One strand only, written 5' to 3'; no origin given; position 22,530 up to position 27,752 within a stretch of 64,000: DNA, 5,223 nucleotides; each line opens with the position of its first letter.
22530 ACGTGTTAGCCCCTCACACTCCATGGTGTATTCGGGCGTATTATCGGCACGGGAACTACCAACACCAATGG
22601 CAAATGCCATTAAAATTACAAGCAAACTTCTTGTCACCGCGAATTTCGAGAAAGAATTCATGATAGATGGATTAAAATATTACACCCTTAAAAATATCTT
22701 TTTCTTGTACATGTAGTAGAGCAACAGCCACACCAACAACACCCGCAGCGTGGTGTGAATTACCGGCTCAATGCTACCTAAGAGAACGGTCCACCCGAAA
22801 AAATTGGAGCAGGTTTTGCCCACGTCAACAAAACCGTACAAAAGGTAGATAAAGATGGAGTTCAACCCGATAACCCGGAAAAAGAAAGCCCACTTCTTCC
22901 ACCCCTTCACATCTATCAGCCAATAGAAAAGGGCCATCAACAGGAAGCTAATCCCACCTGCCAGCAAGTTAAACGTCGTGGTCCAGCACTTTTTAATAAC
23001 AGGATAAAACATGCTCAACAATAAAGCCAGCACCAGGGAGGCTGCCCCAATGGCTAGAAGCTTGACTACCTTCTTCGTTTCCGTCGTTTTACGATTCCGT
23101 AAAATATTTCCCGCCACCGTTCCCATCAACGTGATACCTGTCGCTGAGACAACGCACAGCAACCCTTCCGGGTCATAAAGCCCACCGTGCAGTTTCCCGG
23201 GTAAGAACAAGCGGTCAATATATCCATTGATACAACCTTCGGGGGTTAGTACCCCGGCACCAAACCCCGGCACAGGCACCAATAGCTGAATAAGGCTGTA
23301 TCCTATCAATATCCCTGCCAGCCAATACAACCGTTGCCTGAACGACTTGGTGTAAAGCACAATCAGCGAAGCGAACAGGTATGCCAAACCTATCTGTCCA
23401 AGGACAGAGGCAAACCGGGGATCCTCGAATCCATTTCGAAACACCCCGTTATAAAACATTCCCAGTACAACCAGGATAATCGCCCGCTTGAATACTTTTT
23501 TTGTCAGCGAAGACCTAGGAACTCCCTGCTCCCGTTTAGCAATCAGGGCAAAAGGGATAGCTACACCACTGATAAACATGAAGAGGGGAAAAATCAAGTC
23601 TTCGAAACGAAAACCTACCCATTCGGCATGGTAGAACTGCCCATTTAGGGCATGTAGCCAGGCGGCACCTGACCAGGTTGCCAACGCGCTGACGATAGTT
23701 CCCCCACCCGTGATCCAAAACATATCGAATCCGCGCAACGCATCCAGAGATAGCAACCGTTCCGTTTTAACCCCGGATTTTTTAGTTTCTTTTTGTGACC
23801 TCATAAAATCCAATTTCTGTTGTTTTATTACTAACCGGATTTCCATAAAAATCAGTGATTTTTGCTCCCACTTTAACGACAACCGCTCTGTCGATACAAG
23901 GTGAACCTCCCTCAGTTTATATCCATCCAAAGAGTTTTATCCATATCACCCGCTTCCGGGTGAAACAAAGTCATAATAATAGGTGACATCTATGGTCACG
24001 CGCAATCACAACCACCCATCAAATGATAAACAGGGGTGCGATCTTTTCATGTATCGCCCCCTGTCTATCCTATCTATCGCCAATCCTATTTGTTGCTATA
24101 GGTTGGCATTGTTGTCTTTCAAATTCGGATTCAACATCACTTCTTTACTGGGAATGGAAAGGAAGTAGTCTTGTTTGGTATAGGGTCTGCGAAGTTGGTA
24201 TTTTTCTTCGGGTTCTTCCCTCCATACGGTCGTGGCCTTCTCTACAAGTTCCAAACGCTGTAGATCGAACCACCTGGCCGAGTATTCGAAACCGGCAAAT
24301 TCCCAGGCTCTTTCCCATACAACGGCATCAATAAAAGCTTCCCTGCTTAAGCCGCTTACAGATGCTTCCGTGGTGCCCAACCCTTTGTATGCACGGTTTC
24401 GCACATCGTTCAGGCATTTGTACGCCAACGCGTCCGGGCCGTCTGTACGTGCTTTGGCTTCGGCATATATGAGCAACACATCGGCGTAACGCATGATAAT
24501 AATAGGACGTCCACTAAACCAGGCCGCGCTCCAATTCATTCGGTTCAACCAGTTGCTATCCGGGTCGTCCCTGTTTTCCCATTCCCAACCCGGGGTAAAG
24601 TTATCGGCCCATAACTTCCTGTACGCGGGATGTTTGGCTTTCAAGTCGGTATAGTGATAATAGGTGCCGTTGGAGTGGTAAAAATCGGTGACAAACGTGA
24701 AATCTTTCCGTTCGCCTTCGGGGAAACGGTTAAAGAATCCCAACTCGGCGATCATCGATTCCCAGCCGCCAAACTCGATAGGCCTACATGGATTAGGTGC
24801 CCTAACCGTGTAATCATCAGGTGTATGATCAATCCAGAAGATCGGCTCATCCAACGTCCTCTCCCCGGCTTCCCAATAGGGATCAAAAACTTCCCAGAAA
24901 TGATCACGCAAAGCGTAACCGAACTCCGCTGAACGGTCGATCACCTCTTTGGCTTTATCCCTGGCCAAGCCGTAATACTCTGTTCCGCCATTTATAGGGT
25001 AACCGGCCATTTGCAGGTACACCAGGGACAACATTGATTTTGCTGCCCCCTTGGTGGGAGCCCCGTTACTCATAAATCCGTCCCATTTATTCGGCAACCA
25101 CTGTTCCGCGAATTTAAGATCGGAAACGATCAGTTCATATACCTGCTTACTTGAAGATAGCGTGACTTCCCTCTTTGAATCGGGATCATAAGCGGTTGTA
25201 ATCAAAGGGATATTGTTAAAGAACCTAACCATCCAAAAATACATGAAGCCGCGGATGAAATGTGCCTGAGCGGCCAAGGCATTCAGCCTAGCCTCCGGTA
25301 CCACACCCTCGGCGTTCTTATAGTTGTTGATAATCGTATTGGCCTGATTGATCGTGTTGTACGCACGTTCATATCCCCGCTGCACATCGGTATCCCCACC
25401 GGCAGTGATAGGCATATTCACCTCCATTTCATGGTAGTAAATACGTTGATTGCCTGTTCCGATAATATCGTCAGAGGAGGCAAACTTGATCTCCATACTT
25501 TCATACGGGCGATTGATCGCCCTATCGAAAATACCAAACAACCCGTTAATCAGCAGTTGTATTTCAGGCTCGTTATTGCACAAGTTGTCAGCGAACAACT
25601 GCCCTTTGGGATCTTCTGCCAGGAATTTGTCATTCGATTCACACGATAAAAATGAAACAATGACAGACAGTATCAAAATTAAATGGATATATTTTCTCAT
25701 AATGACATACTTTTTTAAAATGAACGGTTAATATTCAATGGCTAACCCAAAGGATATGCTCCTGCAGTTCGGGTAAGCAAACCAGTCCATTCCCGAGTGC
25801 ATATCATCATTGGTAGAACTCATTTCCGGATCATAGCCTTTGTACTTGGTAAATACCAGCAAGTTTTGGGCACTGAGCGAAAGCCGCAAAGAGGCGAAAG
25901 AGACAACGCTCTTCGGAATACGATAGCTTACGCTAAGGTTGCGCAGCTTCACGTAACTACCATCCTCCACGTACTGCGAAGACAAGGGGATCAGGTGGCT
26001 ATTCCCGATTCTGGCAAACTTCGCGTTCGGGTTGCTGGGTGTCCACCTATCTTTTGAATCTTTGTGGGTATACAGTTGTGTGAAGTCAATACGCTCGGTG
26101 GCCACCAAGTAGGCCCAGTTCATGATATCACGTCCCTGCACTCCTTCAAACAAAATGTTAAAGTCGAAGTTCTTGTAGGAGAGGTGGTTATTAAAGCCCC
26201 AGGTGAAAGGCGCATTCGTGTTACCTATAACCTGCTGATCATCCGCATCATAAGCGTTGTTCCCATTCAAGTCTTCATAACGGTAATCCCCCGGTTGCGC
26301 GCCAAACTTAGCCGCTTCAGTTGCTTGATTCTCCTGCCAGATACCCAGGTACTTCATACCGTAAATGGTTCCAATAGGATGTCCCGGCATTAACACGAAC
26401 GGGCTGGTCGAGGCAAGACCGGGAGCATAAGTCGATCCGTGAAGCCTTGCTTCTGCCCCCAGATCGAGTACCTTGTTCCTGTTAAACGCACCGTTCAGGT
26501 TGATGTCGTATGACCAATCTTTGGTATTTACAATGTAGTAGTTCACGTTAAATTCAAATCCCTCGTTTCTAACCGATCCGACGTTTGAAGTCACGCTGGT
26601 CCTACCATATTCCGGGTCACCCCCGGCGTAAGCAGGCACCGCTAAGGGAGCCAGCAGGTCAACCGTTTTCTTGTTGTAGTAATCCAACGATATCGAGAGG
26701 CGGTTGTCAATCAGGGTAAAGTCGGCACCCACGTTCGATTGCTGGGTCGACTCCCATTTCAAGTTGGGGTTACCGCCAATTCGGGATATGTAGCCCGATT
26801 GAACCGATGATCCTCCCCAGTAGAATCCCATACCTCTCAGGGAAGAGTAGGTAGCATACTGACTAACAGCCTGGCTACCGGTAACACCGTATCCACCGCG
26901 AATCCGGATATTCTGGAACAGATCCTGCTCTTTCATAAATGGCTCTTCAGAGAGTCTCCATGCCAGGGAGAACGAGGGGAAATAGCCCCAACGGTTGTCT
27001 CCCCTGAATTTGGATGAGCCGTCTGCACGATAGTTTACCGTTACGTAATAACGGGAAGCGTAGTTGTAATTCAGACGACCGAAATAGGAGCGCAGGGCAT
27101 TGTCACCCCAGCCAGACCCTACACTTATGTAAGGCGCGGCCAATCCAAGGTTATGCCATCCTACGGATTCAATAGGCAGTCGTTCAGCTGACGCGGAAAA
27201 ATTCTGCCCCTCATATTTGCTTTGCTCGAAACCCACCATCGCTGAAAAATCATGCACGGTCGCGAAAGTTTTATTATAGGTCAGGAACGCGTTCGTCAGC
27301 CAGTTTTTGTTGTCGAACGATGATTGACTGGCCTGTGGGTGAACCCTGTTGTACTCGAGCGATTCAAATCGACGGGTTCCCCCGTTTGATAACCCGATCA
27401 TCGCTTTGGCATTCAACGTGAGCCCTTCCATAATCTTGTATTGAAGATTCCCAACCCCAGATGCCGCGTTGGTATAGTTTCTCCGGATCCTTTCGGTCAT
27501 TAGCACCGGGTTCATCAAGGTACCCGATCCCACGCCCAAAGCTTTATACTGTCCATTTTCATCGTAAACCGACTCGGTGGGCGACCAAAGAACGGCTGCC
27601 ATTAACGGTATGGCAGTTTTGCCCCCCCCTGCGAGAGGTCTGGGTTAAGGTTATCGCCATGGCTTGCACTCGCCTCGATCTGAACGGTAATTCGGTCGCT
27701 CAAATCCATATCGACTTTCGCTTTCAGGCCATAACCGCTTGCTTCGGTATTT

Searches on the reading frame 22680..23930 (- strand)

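Call 25: search_protein_families(library=pfam, proteins=[window:22680-23930:-], max_evalue=0.001)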
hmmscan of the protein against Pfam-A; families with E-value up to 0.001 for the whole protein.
window:22680-23930:- (416 aa): 1 family
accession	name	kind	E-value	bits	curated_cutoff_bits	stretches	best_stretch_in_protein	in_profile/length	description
PF16401.11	DUF5009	-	2.8e-07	30.6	25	1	60-160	3-103/260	Domain of unknown function (DUF5009)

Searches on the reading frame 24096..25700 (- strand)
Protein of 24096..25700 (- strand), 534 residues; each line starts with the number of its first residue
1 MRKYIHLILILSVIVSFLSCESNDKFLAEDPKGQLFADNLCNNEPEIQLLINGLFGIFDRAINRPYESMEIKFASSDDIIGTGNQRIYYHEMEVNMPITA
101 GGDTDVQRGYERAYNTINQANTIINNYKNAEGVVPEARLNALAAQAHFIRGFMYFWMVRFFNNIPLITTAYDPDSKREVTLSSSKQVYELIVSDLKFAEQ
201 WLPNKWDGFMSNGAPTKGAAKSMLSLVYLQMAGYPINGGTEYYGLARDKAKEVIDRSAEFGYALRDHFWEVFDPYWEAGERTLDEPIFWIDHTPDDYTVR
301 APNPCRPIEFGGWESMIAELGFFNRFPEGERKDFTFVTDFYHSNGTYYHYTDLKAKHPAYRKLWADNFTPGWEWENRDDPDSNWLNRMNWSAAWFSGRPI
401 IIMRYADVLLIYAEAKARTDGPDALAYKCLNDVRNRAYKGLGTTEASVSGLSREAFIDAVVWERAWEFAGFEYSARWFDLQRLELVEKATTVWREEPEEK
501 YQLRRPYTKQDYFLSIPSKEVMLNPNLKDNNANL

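Call 25: search_protein_families(library=pfam, proteins=[window:24096-25700:-], max_evalue=0.001)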
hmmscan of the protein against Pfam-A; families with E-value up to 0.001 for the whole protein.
window:24096-25700:- (534 aa): 3 families
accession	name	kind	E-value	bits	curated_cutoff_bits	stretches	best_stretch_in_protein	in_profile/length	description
PF07980.17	SusD_RagB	-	2.8e-24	86.7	23.1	1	392-530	148-294/297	SusD family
PF14322.12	SusD-like_3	-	6.2e-20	72.7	27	1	60-229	32-191/191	Starch-binding associating with outer membrane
PF12771.13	SusD-like_2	-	0.00013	21.3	27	0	110-204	61-152/415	Starch-binding associating with outer membrane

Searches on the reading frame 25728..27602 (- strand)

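Call 25: search_protein_families(library=pfam, proteins=[window:25728-27602:-], max_evalue=0.001)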
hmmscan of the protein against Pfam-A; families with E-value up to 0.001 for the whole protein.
window:25728-27602:- (624 aa): 1 family
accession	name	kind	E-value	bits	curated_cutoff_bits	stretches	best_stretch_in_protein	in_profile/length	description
PF00593.30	TonB_dep_Rec_b-barrel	-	2.2e-21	77.7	27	1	52-475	66-420/436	TonB dependent receptor-like, beta-barrel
